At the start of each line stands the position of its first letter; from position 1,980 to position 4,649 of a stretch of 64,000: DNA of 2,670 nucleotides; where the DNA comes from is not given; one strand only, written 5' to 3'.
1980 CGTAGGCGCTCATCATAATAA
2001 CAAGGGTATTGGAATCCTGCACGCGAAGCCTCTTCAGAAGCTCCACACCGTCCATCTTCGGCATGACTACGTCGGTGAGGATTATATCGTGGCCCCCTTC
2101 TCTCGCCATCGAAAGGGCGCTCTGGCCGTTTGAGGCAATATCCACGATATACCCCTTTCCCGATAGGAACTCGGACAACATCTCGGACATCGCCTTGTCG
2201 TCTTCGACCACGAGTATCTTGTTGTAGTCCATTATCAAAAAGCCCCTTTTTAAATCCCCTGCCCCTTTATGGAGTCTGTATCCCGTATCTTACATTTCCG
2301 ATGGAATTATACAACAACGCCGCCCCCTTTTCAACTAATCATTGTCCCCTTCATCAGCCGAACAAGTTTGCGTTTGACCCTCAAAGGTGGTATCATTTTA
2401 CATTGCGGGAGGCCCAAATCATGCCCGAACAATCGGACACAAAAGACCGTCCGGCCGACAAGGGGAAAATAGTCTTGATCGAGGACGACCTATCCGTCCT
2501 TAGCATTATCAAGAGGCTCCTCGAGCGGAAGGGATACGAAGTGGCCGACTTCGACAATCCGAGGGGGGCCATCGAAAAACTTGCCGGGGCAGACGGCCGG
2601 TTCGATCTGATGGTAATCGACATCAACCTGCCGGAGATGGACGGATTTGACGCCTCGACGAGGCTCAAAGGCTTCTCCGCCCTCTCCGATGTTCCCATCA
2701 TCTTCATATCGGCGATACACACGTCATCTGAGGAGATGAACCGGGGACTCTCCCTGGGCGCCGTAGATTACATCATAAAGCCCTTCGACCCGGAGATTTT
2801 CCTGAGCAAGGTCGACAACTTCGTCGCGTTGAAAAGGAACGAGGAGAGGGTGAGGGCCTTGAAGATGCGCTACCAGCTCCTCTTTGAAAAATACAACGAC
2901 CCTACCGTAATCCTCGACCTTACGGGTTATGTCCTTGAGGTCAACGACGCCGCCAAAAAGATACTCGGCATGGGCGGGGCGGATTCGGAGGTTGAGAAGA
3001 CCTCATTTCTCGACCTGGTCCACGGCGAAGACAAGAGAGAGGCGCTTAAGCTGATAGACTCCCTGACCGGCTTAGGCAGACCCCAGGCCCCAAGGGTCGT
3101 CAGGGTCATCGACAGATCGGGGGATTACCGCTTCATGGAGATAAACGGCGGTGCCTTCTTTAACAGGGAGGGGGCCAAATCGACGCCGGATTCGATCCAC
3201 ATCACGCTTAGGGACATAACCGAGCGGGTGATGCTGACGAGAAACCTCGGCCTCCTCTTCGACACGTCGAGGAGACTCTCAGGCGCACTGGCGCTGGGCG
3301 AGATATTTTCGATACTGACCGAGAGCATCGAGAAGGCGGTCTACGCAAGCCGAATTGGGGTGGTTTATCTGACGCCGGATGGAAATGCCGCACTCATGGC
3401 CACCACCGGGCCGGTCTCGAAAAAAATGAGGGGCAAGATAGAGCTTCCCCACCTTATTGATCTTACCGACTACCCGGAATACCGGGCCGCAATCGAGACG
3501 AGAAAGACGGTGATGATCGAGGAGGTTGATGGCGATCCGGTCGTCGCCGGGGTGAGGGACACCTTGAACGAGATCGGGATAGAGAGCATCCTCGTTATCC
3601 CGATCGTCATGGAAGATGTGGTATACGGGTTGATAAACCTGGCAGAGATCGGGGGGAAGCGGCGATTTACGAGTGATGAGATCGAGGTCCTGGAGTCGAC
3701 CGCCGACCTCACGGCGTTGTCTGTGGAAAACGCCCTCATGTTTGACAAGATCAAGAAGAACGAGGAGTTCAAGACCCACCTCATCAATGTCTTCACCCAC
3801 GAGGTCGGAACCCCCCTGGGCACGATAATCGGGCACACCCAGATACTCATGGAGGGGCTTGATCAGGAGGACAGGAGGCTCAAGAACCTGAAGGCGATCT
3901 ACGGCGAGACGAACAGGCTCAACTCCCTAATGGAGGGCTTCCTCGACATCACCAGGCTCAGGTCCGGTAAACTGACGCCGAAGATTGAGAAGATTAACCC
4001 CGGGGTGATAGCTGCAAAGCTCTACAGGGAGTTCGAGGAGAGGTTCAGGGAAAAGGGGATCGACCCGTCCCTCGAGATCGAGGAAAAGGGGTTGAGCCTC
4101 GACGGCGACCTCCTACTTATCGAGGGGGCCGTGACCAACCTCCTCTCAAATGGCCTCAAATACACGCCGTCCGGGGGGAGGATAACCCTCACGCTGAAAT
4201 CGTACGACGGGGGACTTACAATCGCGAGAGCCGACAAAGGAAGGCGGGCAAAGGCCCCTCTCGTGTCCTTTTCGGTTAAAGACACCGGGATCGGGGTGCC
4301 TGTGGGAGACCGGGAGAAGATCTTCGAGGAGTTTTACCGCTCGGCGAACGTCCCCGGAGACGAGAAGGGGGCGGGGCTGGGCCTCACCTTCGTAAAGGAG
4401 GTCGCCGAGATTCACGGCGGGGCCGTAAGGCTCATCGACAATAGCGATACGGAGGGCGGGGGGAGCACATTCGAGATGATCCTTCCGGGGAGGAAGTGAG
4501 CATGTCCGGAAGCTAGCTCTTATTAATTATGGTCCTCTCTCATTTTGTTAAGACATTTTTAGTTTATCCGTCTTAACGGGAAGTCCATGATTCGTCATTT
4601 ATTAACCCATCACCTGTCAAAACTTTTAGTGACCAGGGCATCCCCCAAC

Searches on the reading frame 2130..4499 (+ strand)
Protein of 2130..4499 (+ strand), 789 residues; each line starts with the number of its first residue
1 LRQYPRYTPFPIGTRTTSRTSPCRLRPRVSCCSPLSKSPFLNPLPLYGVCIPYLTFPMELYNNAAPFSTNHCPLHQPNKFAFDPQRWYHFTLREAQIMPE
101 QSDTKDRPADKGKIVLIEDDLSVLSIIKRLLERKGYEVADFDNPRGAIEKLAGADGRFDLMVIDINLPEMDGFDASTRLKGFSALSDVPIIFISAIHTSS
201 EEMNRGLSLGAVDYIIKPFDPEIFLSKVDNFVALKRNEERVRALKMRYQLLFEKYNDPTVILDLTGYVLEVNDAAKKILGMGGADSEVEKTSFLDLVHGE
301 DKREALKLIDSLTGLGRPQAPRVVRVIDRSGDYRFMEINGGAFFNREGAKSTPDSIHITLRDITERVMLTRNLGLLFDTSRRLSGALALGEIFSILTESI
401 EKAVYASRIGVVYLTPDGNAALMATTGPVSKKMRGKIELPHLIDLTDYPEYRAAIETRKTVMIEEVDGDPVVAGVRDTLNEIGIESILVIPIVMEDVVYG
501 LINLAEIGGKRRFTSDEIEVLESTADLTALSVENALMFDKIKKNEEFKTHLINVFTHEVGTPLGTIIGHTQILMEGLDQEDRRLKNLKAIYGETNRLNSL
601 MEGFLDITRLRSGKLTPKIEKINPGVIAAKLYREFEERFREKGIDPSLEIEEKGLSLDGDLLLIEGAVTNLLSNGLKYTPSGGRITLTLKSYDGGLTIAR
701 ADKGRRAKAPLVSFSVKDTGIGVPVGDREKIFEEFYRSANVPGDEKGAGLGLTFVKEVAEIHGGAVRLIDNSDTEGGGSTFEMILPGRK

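Call 57: list_cluster_members(proteins=[window:2130-4499:+, window:13891-15711:+, window:31854-33728:+, window:43904-45706:-, window:51624-53567:+, window:37112-38821:+, window:40786-42378:+, window:48379-49884:-, window:58572-59951:-, window:54210-55361:-])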
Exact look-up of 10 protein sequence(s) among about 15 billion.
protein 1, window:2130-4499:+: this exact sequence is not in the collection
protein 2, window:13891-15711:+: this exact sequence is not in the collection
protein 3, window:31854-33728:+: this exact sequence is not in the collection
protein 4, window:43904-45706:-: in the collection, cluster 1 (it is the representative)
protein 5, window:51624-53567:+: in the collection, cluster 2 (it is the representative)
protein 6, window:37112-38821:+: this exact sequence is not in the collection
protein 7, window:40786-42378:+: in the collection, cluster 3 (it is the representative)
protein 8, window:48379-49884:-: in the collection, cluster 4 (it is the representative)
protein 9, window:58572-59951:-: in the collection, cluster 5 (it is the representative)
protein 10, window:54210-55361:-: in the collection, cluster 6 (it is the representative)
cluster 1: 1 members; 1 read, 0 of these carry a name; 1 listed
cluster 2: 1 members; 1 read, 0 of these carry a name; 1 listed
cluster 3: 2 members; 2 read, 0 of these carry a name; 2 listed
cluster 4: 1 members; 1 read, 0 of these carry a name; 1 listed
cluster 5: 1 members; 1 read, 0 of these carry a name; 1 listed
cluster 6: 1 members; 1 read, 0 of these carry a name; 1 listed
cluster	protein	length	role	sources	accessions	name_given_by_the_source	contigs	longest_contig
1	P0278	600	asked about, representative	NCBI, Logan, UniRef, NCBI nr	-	-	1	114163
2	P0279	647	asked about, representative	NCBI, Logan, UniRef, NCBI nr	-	-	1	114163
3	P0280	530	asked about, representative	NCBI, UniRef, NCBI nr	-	-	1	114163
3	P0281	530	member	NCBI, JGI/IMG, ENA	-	-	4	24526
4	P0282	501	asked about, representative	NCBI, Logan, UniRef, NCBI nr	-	-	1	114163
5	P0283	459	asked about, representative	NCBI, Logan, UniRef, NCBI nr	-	-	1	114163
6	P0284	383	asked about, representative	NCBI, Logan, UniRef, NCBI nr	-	-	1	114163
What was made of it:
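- Tried and rejected: Host taxonomy could not be determined; cluster look-ups return no names for window proteins (call 57).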
